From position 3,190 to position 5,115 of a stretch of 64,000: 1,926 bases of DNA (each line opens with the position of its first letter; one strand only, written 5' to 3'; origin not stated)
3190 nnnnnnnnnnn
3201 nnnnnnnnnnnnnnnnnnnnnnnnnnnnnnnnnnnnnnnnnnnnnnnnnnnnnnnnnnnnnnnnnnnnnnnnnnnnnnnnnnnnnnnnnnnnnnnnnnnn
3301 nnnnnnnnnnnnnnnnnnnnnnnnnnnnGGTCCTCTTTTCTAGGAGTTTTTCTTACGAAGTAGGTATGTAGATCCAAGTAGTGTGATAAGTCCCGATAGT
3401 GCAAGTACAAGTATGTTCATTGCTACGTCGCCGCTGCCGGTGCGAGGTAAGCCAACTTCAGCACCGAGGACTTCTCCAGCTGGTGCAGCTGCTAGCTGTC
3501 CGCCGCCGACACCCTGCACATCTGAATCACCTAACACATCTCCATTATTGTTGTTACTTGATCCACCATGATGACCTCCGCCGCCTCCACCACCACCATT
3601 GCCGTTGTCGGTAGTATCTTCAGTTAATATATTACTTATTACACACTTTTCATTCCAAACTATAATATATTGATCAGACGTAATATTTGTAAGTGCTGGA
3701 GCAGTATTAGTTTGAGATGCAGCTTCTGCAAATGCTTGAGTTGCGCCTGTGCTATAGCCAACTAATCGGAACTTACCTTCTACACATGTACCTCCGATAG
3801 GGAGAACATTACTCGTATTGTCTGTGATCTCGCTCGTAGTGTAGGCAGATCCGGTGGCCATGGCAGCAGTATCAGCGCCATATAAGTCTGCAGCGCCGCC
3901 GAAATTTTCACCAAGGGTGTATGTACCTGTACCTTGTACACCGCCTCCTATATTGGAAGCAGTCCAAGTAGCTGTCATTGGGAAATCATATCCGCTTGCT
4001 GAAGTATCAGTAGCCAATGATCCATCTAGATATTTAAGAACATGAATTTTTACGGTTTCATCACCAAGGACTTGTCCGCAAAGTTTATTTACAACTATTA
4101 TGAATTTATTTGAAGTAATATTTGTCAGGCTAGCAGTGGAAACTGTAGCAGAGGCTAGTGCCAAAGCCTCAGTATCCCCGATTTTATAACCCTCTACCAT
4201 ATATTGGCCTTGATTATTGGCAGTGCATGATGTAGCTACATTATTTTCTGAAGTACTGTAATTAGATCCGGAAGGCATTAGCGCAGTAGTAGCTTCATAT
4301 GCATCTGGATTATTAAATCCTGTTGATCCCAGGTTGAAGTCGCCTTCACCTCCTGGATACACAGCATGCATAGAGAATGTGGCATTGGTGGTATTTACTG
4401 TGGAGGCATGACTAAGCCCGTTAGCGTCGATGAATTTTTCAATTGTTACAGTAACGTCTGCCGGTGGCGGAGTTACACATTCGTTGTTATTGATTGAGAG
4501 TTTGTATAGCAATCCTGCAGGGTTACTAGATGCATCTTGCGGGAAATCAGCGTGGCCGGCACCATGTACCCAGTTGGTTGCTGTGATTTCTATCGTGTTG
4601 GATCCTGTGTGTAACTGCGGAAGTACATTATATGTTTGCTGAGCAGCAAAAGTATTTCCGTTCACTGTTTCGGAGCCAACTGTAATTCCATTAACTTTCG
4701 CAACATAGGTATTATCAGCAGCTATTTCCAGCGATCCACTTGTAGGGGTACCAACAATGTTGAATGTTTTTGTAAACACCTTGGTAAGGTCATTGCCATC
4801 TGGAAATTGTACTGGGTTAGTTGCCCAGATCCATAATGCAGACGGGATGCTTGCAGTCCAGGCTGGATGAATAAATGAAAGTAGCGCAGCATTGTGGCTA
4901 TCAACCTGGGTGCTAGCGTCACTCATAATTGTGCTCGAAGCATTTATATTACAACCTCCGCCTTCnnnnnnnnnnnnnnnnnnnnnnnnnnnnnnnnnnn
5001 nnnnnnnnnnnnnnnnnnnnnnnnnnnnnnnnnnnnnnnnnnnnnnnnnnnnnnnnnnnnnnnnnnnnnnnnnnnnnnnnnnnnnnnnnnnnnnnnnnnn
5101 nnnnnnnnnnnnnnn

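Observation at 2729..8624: Sortase-dependent surface-display locus with an 857-aa LPRTG protein and co-localised secreted effectors (CAP/PR-1 domain, metzincin, Flg_new-repeat protein)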

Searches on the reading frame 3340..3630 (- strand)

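Call 71: search_protein_families(library=ncbifam, proteins=[window:3340-3630:-], max_evalue=10)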
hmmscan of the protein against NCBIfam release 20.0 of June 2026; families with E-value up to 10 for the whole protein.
window:3340-3630:- (96 aa): 2 families
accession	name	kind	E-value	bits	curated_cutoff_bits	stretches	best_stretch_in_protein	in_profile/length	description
TIGR01167.1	LPXTG_anchor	domain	0.0011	19.5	15.9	1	61-95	2-33/34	LPXTG cell wall anchor domain-containing protein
NF033073.1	LPXTG_double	subfamily_domain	0.024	14.6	48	1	60-95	32-65/66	doubled motif LPXTG anchor domain-containing protein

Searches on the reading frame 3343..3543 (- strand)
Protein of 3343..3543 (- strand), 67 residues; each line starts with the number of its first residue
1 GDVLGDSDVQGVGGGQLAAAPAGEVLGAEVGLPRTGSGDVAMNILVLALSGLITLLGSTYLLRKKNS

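Call 71: search_protein_families(library=ncbifam, proteins=[window:3343-3543:-], max_evalue=10)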
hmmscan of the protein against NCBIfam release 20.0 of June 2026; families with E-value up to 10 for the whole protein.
seq(67 aa): 2 families
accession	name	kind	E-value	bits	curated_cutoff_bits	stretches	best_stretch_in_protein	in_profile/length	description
TIGR01167.1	LPXTG_anchor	domain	0.00071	20.1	15.9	1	32-66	2-33/34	LPXTG cell wall anchor domain-containing protein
NF033073.1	LPXTG_double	subfamily_domain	0.011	15.7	48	1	31-66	32-65/66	doubled motif LPXTG anchor domain-containing protein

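Call 72: search_protein_families(library=pfam, proteins=[window:3343-3543:-], max_evalue=10)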
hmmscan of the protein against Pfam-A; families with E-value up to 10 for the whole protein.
seq(67 aa): 1 family
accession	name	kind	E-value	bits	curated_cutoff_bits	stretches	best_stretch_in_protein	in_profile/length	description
PF00746.26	Gram_pos_anchor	-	0.0032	17.8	20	1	31-66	8-40/43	LPXTG cell wall anchor motif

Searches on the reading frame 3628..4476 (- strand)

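Call 72: search_protein_families(library=pfam, proteins=[window:3628-4476:-], max_evalue=10)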
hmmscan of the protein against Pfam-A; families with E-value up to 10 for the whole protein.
window:3628-4476:- (283 aa): 1 family
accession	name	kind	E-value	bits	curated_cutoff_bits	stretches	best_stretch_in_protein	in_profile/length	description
PF18764.7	nos_propeller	-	0.011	16.1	30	1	72-129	5-62/71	Nitrous oxide reductase propeller repeat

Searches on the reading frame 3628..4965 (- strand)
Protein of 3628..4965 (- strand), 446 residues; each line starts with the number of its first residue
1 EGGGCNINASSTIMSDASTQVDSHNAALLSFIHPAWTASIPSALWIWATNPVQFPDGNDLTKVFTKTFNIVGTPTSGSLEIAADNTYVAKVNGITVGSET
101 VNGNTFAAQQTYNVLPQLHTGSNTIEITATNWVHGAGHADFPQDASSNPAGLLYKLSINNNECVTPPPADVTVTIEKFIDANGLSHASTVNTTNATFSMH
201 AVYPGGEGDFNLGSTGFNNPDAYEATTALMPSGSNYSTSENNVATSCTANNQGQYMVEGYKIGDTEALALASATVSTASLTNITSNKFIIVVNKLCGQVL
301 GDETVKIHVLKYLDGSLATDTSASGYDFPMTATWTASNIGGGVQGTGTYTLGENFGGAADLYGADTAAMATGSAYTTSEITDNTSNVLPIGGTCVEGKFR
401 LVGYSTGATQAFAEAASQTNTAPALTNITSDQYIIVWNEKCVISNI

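Call 44: search_solved_structures(query=A3, max_evalue=1)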
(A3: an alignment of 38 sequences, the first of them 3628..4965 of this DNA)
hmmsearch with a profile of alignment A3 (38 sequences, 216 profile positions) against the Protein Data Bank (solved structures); distinct sequences matched with E-value up to 1: 6.
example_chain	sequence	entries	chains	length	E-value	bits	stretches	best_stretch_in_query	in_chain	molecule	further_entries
6t1d_A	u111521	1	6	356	3.2e-07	34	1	43-129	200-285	Lectin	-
6t0q_A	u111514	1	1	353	3.4e-07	33.9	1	43-129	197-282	Lectin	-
6kbj_A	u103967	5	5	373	4.7e-07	33.5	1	43-129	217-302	Lectin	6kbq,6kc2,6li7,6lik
3w5m_A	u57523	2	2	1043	5.2e-06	30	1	41-131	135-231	Putative rhamnosidase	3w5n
6gsz_A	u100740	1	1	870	0.19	15.2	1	47-126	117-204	Alpha-L-rhamnosidase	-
4ng0_A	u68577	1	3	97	0.29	14.5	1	98-155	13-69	LAR_0958 cell surface adhesin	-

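Call 52: predict_structure(alignment_id=A3)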
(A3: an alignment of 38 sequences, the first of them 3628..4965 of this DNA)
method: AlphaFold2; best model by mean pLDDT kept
length: 446 residues; sequences in the alignment: 38
mean_pLDDT: 83.9   pTM: 0.50
mean pLDDT of the five models: 83.9, 83.1, 80.8, 77.1, 66.0
residues with pLDDT >= 90: 193; 70-90: 193; 50-70: 45; < 50: 15
segments of 3 or more residues with pLDDT < 50: 215-219, 338-342
pLDDT, mean of each block of 10 residues (from residue 1): 78 97 94 86 94 82 96 95 92 88 72 94 94 66 71 96 79 89 71 80 87 59 82 91 77 84 88 90 92 76 77 91 80 63 66 65 81 86 87 92 94 93 91 95 73
secondary structure, 60 per line:
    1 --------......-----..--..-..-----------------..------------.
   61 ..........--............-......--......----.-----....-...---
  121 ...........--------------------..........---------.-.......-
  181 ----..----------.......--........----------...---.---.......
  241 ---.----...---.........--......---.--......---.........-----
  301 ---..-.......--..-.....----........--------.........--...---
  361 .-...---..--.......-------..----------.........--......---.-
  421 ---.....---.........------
elements in order: E9-14 E60-70 E73-84 E86-91 E94-99 E110-113 E121-131 E152-161 E173-179 E197-203 E206-213 E224-226 E234-240 E255-263 H266-271 E278-283 E287-295 E307-313 H320-323 E328-335 E344-352 E363-365 E373-379 E399-407 H410-415 E424-428 E432-440

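Call 55: fold_search(model_id=the predicted structure, library=pdb)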
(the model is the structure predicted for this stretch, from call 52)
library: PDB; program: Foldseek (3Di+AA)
matches with E <= 10: 1403; with E <= 0.001: 305
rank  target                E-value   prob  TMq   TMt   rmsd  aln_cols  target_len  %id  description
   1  8f5n_A                3.7e-08  1.00  0.20  0.29  15.7       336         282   12  Identification of an Immunodominant region on a Group A Streptococcus T-antigen Reveals Temperature-Dependent Motion i (released 2023-03-08)
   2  3gld_C                4.4e-08  1.00  0.18  0.26  17.2       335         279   10  Crystal Structure of the Major Pilin from Streptococcus pyogenes E117A mutant (released 2009-06-02)
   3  3b2m_C                5.5e-08  1.00  0.19  0.28  17.4       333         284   12  Crystal Structure of the Major Pilin from Streptococcus pyogenes (released 2007-12-18)
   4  6bbt_B                7.2e-08  1.00  0.19  0.29  15.0       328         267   12  Structure of the major pilin protein (T-13) from Streptococcus pyogenes serotype GAS131465 (released 2018-10-24)
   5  6bbw_A                1.0e-07  1.00  0.18  0.28  15.6       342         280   12  Structure of the major pilin protein (T3.2) from Streptococcus pyogenes serotype GAS13637 (released 2018-10-24)
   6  3gle_C                1.3e-07  1.00  0.18  0.26  17.4       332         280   11  Crystal Structure of the Major Pilin from Streptococcus pyogenes N168A mutant (released 2009-06-02)
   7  3gld_A                3.4e-07  1.00  0.18  0.25  17.8       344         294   11  Crystal Structure of the Major Pilin from Streptococcus pyogenes E117A mutant (released 2009-06-02)
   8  6n0a_B                3.8e-07  1.00  0.20  0.30  15.9       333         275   13  Structure of the major pilin protein (T-18.1) from Streptococcus pyogenes serotype MGAS8232 (released 2019-04-17)
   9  6n0a_A                5.9e-07  1.00  0.19  0.28  14.0       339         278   12  Structure of the major pilin protein (T-18.1) from Streptococcus pyogenes serotype MGAS8232 (released 2019-04-17)
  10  6ld0_A                6.6e-07  1.00  0.18  0.14  15.8       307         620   13  Structure of Bifidobacterium dentium beta-glucuronidase complexed with C6-hexyl uronic isofagomine (released 2021-01-27)
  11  3w5n                  6.6e-07  1.00  0.19  0.09  22.9       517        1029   12  Crystal Structure of Streptomyces avermitilis alpha-L-rhamnosidase complexed with L-rhamnose (released 2013-03-20)
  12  6d8k_A                8.7e-07  1.00  0.17  0.14  18.4       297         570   11  Bacteroides multiple species beta-glucuronidase (released 2018-10-17)
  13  5z1b_B                1.0e-06  1.00  0.19  0.14  15.7       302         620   13  Structure of Bifidobacterium dentium beta-glucuronidase complexed with coumarin-3-O-glucuronide (released 2018-12-12)
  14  6ldc_A                1.4e-06  1.00  0.20  0.15  16.6       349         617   12  Structure of Bifidobacterium dentium beta-glucuronidase complexed with C6-nonyl uronic isofagomine (released 2021-01-27)
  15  5z1b_A                1.4e-06  1.00  0.19  0.14  16.2       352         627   12  Structure of Bifidobacterium dentium beta-glucuronidase complexed with coumarin-3-O-glucuronide (released 2018-12-12)
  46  5u5o                  7.5e-06  1.00  0.17  0.25  20.7       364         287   11  Bacterial adhesin from Mobiluncus mulieris containing intramolecular disulfide, isopeptide, and ester bond cross-links ( (released 2018-06-13)
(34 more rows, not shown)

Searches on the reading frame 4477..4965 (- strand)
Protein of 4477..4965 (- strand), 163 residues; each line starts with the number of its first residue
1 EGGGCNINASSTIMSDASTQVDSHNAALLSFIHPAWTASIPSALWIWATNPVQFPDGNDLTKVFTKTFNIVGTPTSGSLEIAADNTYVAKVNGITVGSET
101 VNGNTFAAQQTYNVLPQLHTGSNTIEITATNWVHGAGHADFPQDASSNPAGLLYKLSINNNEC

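Call 46: search_solved_structures(query=window:4477-4965:-, max_evalue=10, show_alignments=3)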
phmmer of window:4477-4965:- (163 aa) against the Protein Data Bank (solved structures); distinct sequences matched with E-value up to 10: 7.
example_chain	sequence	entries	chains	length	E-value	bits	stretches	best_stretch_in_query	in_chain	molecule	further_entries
6t1d_A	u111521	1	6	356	4.5e-07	33.5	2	42-136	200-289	Lectin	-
6t0q_A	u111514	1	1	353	4.9e-07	33.4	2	42-135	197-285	Lectin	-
6kbj_A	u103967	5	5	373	5.9e-07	33.1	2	42-136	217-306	Lectin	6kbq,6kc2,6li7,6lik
3w5m_A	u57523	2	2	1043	3e-06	30.8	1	38-134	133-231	Putative rhamnosidase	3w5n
1pgs_A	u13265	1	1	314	0.01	19.3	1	30-148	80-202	PEPTIDE-N(4)-(N-ACETYL-BETA-D-GLUCOSAMINYL)ASPARAGINE AMIDASE F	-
1pnf_A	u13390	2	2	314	0.01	19.3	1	30-148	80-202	PEPTIDE-N(4)-(N-ACETYL-BETA-D-GLUCOSAMINYL)ASPARAGINE AMIDASE F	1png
3pms_A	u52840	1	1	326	0.025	18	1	30-149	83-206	Peptide:N-glycosidase F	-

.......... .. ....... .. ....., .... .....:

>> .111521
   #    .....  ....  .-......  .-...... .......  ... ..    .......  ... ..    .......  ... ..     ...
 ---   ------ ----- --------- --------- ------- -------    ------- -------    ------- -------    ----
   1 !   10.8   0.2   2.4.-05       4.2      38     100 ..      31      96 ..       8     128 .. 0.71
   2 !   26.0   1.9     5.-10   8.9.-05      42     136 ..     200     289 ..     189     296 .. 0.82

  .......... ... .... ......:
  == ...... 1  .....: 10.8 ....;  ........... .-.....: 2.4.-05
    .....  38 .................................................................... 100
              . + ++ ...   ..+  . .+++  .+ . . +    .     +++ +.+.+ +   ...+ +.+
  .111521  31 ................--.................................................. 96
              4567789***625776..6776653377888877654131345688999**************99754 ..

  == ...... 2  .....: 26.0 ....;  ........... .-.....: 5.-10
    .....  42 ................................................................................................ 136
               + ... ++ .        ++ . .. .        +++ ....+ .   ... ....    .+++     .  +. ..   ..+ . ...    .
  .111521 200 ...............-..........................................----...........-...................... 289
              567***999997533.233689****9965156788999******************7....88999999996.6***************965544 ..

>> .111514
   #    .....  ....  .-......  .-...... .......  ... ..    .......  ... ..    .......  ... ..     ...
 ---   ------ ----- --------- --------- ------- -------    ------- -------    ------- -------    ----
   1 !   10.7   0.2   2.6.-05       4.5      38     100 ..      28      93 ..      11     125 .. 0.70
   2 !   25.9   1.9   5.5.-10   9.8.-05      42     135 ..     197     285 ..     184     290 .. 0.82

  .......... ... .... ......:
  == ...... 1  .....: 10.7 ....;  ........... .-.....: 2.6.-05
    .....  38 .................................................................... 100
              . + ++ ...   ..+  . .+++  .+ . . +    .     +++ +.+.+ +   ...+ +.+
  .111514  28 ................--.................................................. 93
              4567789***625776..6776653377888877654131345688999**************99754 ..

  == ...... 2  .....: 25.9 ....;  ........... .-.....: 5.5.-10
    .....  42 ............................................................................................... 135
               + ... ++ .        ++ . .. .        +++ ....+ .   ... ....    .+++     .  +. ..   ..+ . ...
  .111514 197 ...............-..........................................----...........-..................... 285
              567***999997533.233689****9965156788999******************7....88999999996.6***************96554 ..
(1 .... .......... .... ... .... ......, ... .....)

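Call 72: search_protein_families(library=pfam, proteins=[window:4477-4965:-], max_evalue=10)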
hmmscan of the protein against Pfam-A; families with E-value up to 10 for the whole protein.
window:4477-4965:- (163 aa): 2 families
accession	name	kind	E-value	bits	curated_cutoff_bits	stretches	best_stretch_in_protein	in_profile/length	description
PF08531.16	Bac_rhamnosid_N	-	0.0018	18.6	25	1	79-160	8-96/172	Alpha-L-rhamnosidase N-terminal domain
PF07550.17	Shr-like_HID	-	0.1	13.6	22.3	1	69-132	8-72/82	Heme-binding protein Shr-like, Hb-interacting domain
